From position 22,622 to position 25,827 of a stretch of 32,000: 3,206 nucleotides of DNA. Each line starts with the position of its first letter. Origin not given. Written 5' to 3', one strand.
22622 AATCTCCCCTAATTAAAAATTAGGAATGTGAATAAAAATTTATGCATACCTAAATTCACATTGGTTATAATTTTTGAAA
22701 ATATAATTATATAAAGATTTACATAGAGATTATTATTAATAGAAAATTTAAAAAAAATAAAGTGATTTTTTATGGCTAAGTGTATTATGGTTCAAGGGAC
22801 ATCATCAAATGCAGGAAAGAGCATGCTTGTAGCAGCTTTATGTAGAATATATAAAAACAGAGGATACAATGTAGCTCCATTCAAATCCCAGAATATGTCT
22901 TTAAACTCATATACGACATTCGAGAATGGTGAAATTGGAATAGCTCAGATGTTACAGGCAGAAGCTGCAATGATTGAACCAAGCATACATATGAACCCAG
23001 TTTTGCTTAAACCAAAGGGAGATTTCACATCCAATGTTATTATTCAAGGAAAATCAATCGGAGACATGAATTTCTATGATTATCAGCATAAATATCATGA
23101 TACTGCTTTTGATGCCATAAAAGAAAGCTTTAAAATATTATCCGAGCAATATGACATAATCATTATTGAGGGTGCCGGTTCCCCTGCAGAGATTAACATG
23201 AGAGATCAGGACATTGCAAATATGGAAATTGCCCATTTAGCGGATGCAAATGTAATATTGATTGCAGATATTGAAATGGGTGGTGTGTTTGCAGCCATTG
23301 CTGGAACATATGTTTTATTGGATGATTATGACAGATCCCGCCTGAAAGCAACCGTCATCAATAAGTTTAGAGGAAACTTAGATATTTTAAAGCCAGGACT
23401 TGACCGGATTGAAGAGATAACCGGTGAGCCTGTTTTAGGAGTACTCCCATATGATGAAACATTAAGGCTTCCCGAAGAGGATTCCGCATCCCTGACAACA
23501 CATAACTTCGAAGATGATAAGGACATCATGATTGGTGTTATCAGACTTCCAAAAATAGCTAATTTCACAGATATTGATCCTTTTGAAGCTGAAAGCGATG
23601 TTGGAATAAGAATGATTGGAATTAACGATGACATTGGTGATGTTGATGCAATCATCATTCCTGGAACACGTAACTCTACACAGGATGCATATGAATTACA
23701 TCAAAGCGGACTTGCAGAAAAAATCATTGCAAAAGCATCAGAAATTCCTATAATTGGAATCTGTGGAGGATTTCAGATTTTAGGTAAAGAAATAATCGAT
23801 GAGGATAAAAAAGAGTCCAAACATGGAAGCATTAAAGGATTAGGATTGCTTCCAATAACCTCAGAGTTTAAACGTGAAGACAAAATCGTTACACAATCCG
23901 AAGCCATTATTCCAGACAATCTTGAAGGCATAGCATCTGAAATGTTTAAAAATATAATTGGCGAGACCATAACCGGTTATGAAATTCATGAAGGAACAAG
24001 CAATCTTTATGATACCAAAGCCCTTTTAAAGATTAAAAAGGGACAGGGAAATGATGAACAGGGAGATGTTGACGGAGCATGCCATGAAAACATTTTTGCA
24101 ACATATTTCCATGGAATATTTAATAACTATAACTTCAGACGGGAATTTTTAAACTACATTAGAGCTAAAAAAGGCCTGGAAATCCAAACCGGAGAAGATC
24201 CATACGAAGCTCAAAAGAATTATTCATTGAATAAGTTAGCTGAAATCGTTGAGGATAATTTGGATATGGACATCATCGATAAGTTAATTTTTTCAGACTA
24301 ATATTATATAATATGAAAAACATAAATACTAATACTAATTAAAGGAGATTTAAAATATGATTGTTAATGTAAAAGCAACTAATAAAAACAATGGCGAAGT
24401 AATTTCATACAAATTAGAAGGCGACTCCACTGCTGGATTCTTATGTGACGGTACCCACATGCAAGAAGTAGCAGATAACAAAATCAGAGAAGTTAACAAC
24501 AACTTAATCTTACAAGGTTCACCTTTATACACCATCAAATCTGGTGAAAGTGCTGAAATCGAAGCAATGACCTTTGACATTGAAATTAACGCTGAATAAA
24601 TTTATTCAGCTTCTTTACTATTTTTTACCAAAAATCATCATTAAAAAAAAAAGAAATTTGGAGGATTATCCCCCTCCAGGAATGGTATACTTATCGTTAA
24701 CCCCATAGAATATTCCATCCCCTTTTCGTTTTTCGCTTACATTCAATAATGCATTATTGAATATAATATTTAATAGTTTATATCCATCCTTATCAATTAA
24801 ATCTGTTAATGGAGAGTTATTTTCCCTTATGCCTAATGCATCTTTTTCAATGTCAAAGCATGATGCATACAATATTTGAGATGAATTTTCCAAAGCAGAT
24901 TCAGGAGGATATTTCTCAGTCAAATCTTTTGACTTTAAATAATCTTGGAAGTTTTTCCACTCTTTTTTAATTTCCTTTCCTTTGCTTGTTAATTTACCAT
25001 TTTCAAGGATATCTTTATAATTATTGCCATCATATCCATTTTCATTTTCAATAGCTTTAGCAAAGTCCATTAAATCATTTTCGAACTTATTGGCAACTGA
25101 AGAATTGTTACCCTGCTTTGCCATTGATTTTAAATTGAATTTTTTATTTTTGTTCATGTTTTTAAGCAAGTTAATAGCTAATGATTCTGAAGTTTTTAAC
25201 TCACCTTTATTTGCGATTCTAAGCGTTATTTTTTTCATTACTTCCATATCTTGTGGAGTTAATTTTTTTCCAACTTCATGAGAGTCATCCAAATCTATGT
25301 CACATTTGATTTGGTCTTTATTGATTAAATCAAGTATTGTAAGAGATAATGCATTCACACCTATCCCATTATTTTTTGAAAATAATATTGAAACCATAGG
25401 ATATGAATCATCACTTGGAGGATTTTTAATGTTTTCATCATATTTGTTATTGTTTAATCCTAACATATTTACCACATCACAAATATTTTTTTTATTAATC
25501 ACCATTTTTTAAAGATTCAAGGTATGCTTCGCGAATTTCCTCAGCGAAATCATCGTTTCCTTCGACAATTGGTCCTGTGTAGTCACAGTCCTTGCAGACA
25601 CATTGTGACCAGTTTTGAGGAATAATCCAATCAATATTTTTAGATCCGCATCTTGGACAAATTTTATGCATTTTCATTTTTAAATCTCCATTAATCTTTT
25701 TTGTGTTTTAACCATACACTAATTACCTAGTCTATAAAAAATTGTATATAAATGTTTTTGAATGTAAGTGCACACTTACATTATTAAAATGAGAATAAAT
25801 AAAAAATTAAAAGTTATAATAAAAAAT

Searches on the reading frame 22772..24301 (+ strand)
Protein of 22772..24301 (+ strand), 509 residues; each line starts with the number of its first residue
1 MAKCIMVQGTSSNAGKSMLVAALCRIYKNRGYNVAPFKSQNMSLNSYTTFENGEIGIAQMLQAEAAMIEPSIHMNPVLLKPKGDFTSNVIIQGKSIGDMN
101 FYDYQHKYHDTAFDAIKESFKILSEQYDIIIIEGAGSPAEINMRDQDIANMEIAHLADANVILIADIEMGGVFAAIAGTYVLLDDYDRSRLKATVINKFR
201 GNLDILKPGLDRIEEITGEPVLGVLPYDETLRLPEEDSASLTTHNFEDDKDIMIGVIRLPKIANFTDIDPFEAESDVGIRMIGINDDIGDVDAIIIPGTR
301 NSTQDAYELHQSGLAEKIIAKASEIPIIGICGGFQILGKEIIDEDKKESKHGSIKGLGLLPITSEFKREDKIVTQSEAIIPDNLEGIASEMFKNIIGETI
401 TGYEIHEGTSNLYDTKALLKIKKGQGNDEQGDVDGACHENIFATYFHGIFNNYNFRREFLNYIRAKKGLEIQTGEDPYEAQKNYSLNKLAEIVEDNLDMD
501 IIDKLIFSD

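Call 8: search_protein_families(library=pfam, proteins=[window:22772-24301:+], max_evalue=0.001)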
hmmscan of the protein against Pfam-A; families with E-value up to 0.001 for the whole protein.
window:22772-24301:+ (509 aa): 6 families
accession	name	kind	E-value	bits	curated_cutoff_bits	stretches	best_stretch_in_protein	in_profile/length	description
PF07685.20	GATase_3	-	5.5e-51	173.4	27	1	254-455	2-196/196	CobB/CobQ-like glutamine amidotransferase domain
PF01656.29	CbiA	-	2e-21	76.7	25.4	1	5-237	1-122/125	CobQ/CobB/MinD/ParA nucleotide binding domain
PF13500.12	AAA_26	-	2.4e-14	54.1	27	1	5-231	3-194/198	AAA domain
PF00117.34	GATase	-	6.2e-05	23.2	22.8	1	290-342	42-90/190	Glutamine amidotransferase class-I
PF01174.25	SNO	-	8.4e-05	23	27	1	284-362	27-98/188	SNO glutamine amidotransferase family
PF03205.20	MobB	-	0.0007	19.9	26.6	0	11-42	7-38/133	Molybdopterin guanine dinucleotide synthesis protein B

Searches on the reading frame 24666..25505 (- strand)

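Call 8: search_protein_families(library=pfam, proteins=[window:24666-25505:-], max_evalue=0.001)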
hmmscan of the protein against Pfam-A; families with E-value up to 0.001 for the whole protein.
window:24666-25505:- (279 aa): 1 family
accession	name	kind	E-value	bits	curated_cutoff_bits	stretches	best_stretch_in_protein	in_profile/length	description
PF20990.2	DUF2207_C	-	3.6e-17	63.3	33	2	28-162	7-125/247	Predicted membrane protein (DUF2207) C-terminal domain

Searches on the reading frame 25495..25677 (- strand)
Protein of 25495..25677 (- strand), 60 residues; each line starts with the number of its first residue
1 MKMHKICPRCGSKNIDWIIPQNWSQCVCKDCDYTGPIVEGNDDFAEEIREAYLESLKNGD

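Call 40: search_protein_families(library=pfam, proteins=[window:25495-25677:-], max_evalue=0.1)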
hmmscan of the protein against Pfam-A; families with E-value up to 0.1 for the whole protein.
window:25495-25677:- (60 aa): 4 families
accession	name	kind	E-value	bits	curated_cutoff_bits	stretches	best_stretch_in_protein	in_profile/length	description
PF14354.12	Lar_restr_allev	-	0.0052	17.4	28.6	1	4-46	3-45/58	Restriction alleviation protein Lar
PF09297.16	Zn_ribbon_NUD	-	0.02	15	24.8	0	4-13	3-12/32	NADH pyrophosphatase zinc ribbon domain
PF16741.10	mRNA_decap_C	-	0.054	13.3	27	1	41-58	20-37/43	mRNA-decapping enzyme C-terminus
PF25208.1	DUF7838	-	0.068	13.5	28.5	0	2-14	4-16/55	Domain of unknown function (DUF7838)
